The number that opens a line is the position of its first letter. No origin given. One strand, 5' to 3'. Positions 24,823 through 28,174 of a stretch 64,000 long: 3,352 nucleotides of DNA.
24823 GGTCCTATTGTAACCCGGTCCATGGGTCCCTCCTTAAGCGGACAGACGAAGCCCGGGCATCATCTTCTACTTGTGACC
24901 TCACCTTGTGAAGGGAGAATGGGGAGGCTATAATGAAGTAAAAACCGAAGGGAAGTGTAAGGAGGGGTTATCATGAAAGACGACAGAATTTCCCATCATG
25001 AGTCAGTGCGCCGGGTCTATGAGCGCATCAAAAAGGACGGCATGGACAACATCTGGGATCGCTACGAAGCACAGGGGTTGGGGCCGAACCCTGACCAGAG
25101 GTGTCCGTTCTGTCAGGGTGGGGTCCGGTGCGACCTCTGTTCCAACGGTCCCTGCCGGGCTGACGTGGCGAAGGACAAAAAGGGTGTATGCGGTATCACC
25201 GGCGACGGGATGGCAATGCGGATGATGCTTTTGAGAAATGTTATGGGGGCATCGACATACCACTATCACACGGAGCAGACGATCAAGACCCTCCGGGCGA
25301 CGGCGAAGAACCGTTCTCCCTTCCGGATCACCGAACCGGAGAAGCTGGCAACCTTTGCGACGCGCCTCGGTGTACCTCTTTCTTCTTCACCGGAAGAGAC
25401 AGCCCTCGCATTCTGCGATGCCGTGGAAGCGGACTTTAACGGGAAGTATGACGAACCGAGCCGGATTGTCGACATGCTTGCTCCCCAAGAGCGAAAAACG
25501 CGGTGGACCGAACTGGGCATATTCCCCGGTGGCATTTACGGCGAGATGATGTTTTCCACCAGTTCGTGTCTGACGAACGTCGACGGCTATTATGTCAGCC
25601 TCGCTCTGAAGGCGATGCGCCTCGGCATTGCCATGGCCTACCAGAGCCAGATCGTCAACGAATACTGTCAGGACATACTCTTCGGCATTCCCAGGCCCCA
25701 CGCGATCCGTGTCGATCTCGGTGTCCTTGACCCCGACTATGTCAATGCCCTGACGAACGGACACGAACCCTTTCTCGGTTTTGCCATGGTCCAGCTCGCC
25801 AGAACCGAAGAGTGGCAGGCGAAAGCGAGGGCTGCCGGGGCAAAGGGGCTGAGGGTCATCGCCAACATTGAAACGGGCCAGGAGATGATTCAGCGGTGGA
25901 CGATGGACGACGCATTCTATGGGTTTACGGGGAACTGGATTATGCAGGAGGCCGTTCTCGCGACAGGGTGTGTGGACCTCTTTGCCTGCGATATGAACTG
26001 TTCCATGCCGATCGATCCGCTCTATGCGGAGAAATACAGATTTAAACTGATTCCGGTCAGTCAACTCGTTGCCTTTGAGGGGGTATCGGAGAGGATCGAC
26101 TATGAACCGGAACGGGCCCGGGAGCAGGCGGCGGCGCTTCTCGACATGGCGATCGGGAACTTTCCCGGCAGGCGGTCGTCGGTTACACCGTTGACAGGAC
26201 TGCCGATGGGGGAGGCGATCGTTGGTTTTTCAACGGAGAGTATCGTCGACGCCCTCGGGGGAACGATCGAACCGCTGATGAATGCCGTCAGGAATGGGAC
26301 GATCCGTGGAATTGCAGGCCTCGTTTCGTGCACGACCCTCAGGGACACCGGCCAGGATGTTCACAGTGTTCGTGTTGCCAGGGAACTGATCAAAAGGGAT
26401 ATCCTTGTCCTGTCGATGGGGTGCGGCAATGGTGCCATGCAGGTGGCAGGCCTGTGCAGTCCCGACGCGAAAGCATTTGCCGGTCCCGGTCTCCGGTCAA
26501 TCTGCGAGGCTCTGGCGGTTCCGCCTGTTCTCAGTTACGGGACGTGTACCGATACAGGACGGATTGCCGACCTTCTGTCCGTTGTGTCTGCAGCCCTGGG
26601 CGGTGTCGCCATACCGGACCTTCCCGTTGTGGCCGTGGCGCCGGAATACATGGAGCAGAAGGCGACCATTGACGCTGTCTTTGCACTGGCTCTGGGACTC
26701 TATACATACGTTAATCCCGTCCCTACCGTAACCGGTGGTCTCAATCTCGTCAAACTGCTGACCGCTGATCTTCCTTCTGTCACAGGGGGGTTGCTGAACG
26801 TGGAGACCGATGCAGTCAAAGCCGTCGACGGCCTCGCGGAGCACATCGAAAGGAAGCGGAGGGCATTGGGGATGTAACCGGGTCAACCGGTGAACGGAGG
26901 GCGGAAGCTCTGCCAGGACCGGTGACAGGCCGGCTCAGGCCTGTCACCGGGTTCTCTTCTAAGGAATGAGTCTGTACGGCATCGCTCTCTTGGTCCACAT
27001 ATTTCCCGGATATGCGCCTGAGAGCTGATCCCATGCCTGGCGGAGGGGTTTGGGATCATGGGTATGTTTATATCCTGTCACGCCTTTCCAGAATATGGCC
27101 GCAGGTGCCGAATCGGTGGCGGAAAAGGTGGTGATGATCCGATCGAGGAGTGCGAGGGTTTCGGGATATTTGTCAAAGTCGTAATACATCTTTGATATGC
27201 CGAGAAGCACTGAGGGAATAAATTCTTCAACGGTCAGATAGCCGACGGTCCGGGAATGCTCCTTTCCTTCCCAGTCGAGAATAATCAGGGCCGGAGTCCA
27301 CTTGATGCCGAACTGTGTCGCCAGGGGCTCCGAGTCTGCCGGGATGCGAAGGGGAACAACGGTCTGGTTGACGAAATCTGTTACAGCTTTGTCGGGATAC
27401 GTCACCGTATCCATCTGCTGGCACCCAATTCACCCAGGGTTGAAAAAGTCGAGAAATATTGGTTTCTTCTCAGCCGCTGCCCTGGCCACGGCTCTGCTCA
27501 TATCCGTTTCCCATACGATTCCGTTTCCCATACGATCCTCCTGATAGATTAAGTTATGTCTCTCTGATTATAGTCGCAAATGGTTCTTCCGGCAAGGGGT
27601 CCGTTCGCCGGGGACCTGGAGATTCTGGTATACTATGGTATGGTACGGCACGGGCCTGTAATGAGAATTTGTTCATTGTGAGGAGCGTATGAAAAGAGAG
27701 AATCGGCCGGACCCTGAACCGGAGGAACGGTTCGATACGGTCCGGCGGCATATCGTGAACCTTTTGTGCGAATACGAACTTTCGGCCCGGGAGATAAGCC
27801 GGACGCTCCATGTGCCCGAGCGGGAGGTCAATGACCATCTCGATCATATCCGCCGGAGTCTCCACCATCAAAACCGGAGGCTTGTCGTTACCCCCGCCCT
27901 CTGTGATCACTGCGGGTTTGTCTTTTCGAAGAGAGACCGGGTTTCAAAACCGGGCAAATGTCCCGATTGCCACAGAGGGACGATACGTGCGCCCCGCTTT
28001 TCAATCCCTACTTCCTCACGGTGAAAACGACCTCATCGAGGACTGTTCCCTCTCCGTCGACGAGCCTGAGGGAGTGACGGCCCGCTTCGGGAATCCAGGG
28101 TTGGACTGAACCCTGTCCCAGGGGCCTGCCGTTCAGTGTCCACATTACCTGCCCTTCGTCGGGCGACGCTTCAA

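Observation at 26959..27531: Selenocysteine-containing thioredoxin-fold protein hidden by an in-frame TGA (UxxC motif plus SECIS-like hairpin)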

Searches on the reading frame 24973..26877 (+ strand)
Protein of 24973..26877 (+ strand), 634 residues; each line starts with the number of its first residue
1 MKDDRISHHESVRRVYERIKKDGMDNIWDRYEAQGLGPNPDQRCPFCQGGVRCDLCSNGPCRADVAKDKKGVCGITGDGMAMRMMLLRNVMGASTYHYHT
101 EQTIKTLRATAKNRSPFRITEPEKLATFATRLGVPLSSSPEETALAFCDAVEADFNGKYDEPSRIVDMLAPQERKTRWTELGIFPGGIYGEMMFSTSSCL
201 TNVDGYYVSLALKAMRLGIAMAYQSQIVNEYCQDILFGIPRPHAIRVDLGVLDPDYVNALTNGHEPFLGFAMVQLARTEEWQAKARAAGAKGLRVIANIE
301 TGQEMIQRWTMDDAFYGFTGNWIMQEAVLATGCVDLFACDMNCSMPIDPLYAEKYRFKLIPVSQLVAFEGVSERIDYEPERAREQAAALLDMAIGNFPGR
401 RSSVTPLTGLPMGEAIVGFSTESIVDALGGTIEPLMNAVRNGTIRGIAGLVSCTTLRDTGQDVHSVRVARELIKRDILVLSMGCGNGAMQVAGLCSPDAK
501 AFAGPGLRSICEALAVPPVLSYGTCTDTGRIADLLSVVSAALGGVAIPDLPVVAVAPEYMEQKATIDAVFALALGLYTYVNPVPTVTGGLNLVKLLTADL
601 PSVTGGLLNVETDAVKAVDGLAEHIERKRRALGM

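Call 28: search_protein_families(library=pfam, proteins=[window:24973-26877:+], max_evalue=0.001)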
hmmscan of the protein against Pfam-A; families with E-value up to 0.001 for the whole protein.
window:24973-26877:+ (634 aa): 1 family
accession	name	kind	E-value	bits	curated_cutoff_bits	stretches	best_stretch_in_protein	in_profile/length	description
PF03063.25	Prismane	-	2e-132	442.9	27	1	52-614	2-512/513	Prismane/CO dehydrogenase family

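Call 31: search_protein_families(library=ncbifam, proteins=[window:24973-26877:+], max_evalue=0.00001)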
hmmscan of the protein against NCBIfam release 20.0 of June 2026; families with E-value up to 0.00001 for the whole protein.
window:24973-26877:+ (634 aa): 2 families
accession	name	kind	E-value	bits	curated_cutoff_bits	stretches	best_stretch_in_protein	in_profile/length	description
TIGR01702.1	CO_DH_cata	equivalog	2.8e-208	693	478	1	7-634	1-621/621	anaerobic carbon-monoxide dehydrogenase catalytic subunit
TIGR00314.1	cdhA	equivalog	2.1e-07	29.1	781.3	0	52-109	65-120/784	CO dehydrogenase/acetyl-CoA synthase complex subunit alpha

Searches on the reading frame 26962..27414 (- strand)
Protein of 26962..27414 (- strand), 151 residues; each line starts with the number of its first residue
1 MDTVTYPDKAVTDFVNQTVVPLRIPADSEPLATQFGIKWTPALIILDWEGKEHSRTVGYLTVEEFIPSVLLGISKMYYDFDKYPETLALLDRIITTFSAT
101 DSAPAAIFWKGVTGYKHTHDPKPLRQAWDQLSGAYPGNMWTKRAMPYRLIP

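Call 7: search_protein_families(library=pfam, proteins=[window:26962-27414:-], max_evalue=0.1)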
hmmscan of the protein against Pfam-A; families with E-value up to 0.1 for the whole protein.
seq(151 aa): 2 families
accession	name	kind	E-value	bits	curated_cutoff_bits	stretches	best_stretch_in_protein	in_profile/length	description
PF13098.12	Thioredoxin_2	-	0.0003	21.5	27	1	26-66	62-101/104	Thioredoxin-like domain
PF18029.7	Glyoxalase_6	-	0.064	14.4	23.6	1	96-129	3-36/106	Glyoxalase-like domain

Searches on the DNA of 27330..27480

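Call 46: search_rna_families(source=window, start=27330, end=27480, threshold=evalue, max_evalue=10, show_alignments=3)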
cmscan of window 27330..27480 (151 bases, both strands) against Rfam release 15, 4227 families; matches with E-value up to 10: 0.
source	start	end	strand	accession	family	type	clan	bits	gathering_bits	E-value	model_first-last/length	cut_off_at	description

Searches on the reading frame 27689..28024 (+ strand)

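Call 28: search_protein_families(library=pfam, proteins=[window:27689-28024:+], max_evalue=0.001)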
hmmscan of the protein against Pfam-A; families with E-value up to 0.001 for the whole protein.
window:27689-28024:+ (111 aa): 3 families
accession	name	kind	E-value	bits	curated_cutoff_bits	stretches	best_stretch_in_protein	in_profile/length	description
PF21476.4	PF0610-like_N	-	8.5e-16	58.4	33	1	17-66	1-50/50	PF0610-like, N-terminal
PF23470.1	Zn_ribbon_PF0610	-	1.1e-06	28.7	26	1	69-106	1-36/39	PF0610 rubredoxin-like zinc beta-ribbon domain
PF01022.26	HTH_5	-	0.00057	20.2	22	1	18-55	3-40/47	Bacterial regulatory protein, arsR family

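Call 31: search_protein_families(library=ncbifam, proteins=[window:27689-28024:+], max_evalue=0.00001)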
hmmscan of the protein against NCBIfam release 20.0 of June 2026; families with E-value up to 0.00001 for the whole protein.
window:27689-28024:+ (111 aa): 0 families
